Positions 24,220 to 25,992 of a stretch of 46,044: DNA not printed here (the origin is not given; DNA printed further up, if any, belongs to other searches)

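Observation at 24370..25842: Radical SAM + SPASM domain covalently fused to an ApeP/FabA-like hot-dog dehydratase domain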

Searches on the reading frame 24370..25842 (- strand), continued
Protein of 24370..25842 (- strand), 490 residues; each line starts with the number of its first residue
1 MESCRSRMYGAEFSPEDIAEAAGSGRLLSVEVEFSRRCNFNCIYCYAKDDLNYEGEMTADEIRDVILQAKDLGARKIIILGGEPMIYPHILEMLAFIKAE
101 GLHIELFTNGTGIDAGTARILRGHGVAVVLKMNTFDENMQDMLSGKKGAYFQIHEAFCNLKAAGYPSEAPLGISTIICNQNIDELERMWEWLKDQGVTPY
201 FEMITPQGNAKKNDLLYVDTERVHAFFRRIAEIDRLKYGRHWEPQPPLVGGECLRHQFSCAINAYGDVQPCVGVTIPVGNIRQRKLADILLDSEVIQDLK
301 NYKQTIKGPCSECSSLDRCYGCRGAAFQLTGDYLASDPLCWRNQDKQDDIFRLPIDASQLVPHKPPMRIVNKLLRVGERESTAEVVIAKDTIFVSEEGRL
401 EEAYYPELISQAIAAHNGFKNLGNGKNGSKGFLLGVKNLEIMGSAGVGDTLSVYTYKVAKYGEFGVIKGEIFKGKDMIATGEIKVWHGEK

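Call 18: find_related_loci(query=A1, collection=genome_contigs, flank=10000)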
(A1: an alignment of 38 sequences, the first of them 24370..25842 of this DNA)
Query A1 (490 aa) in genome_contigs; peptide patterns used: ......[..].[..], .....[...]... (x = any residue, [..] = any of these).
599 stretches matched a pattern (row limit reached: there are more); 412 encode a relative of the query (tblastn E <= 1e-3); the best 80 are kept; 80 distinct loci.
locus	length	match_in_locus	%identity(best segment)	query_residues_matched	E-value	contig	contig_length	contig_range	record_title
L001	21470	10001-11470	89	1-490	0e+0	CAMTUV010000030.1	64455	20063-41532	MAG: uncultured Nitrospirae bacterium isolate G03_MAG_00019 genome assembly, contig: G03_MAG_00019_000000000023, whole g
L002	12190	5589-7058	73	1-490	0e+0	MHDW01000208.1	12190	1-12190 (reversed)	MAG: Nitrospirae bacterium GWC2_42_7 gwc2_scaffold_7679, whole genome shotgun sequence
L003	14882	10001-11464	67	1-487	0e+0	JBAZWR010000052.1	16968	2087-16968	MAG: Thermodesulfovibrionales bacterium isolate SO_2017_GW1_37 NODE_12718_length_16968_cov_1.129149_OW334_2017, whole ge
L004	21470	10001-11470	65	1-490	0e+0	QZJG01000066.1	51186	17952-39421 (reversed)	MAG: Nitrospiraceae bacterium isolate SURF_45 Ga0104751_1000888, whole genome shotgun sequence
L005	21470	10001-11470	67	1-490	0e+0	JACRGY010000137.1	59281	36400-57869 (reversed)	MAG: Nitrospirae bacterium isolate NC_groundwater_1763_Pr3_B-0.1um_44_11 SR-2_scaffold_141_2867170, whole genome shotgun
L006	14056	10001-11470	65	1-490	0e+0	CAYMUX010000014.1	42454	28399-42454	MAG TPA_asm: uncultured Nitrospiraceae bacterium isolate SRP302447_co3_820 genome assembly, contig: NODE_2425_length_424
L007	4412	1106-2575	67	1-490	0e+0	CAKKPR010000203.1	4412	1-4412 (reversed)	Thermodesulfovibrionales bacterium isolate Hainich-H41-bin280-1 genome assembly, contig: H41-bin280_1_Hain_H41_02um_R3_1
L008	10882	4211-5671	63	4-490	0e+0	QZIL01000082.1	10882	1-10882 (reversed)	MAG: Nitrospiraceae bacterium isolate SURF_66 Ga0104751_1008160, whole genome shotgun sequence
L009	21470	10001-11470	66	1-490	0e+0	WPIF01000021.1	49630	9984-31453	MAG: Nitrospirae bacterium isolate X2_MetaBAT.7 scaffold_221, whole genome shotgun sequence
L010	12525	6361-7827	63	1-488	0e+0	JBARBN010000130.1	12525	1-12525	MAG: Nitrospirota bacterium isolate MFD05764_ilm_asm_bin136 k127_2349448, whole genome shotgun sequence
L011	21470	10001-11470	62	1-489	0e+0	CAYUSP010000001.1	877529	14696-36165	MAG TPA_asm: uncultured Nitrospiraceae bacterium isolate SRP302447_co2_114 genome assembly, contig: NODE_13_length_87752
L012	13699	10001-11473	62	1-490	0e+0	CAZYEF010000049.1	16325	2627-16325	MAG TPA_asm: uncultured Nitrospiraceae bacterium isolate binchicken_co20_223 genome assembly, contig: NODE_6760_length_1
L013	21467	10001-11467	62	1-488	0e+0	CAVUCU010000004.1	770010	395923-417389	MAG: Nitrospirota bacterium isolate MFD05442.bin.1.86 genome assembly, contig: contig_28021, whole genome shotgun sequen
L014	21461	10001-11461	63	1-487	0e+0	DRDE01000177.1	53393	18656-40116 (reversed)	MAG TPA_asm: Nitrospirae bacterium isolate HyVt-268 HyVt-268_k295_468228, whole genome shotgun sequence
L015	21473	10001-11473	62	1-490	0e+0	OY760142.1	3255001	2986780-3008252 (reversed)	MAG: Nitrospirota bacterium isolate 41fe4016-ed88-40a2-aca4-2b8d86c50af7 genome assembly, chromosome: 1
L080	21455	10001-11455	48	1-487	4e-148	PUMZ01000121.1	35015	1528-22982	MAG: Candidatus Brocadiaceae bacterium isolate B1Sed10_209R1 B1-Sed10-C892, whole genome shotgun sequence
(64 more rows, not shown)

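Call 23: predict_structure(alignment_id=A1)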
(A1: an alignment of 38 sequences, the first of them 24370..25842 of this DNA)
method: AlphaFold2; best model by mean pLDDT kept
length: 490 residues; sequences in the alignment: 38
mean_pLDDT: 64.4   pTM: 0.56
mean pLDDT of the five models: 64.4, 61.5, 60.9, 59.7, 55.5
residues with pLDDT >= 90: 67; 70-90: 165; 50-70: 105; < 50: 153
segments of 3 or more residues with pLDDT < 50: 1-11, 35-54, 205-211, 246-280, 303-313, 315-368, 422-430
pLDDT, mean of each block of 10 residues (from residue 1): 29 58 65 47 27 53 78 78 66 88 86 93 92 86 79 94 92 80 88 86 51 58 77 82 51 32 38 41 63 54 44 46 27 30 40 28 45 73 78 71 76 63 45 69 89 86 76 93 65
secondary structure, 60 per line:
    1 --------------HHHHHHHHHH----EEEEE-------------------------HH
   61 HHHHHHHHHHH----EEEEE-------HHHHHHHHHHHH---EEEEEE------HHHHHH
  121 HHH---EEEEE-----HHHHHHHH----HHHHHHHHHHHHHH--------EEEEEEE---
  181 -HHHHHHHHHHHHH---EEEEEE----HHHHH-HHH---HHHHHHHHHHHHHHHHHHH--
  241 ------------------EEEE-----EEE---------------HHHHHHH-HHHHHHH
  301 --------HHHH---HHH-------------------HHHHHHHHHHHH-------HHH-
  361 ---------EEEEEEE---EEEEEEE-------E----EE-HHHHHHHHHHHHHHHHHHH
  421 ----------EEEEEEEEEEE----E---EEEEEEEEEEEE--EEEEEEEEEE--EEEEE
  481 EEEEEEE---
elements in order: H15-24 E29-33 H59-71 E76-80 H88-99 E103-108 H115-123 E127-131 H137-144 H149-162 E171-177 H182-194 E198-203 H208-212 H220-238 E259-262 E268-270 H286-292 H294-300 H309-312 H338-349 E370-376 E380-386 H402-420 E431-441 E450-461 E464-473 E476-487

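Call 27: fold_search(model_id=the predicted structure, library=pdb)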
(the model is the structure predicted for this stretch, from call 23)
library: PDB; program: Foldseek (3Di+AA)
matches with E <= 10: 1675; with E <= 0.001: 555
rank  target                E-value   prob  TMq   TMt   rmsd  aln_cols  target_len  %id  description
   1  6efn                  1.2e-10  1.00  0.37  0.46   3.7       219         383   21  Structure of a RiPP maturase, SkfB (released 2018-10-24)
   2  9a6k_A                1.3e-10  1.00  0.24  0.83   3.1       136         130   20  Integrative model of YCSD-FABZ by crosslinking MS and deep learning (released 2024-09-18)
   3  6qsr_B                9.3e-10  1.00  0.25  0.76   4.3       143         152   21  The Dehydratase Heterocomplex ApeI:P from Xenorhabdus doucetiae (released 2019-04-03)
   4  5vsl_A                7.4e-09  1.00  0.35  0.62   4.0       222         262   21  Crystal structure of viperin with bound [4Fe-4S] cluster and S-adenosylhomocysteine (SAH) (released 2017-06-14)
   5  3d6x_D                8.9e-09  1.00  0.24  0.79   4.2       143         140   17  Crystal structure of Campylobacter jejuni FabZ (released 2009-05-05)
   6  1tv7_A                9.4e-09  1.00  0.33  0.48   4.5       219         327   20  Structure of the S-adenosylmethionine dependent Enzyme MoaA (released 2004-08-31)
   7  5v1t_A                1.2e-08  1.00  0.43  0.48   8.0       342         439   17  Crystal structure of Streptococcus suis SuiB bound to precursor peptide SuiA (released 2017-08-30)
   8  9a6k_B                1.4e-08  1.00  0.22  0.69   5.6       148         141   20  Integrative model of YCSD-FABZ by crosslinking MS and deep learning (released 2024-09-18)
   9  3d6x_C                1.5e-08  1.00  0.23  0.71   5.1       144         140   19  Crystal structure of Campylobacter jejuni FabZ (released 2009-05-05)
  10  5v1q_B                1.7e-08  1.00  0.44  0.48   7.9       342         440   18  Crystal structure of Streptococcus suis SuiB (released 2017-08-30)
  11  3d6x_A                2.0e-08  1.00  0.24  0.81   3.9       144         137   17  Crystal structure of Campylobacter jejuni FabZ (released 2009-05-05)
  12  3d6x_F                2.4e-08  1.00  0.23  0.71   5.1       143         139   20  Crystal structure of Campylobacter jejuni FabZ (released 2009-05-05)
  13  6q2q_A                2.4e-08  1.00  0.35  0.57   3.8       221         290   21  Crystal structure of mouse viperin bound to uridine triphosphate and S-adenosylhomocysteine (released 2020-01-22)
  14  2fb2_B                2.4e-08  1.00  0.33  0.47   4.8       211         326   21  Structure of the MoaA Arg17/266/268/Ala triple mutant (released 2006-05-09)
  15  6q2p_B                2.6e-08  1.00  0.34  0.55   4.2       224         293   21  Crystal structure of mouse viperin bound to cytidine triphosphate and S-adenosylhomocysteine (released 2020-01-22)
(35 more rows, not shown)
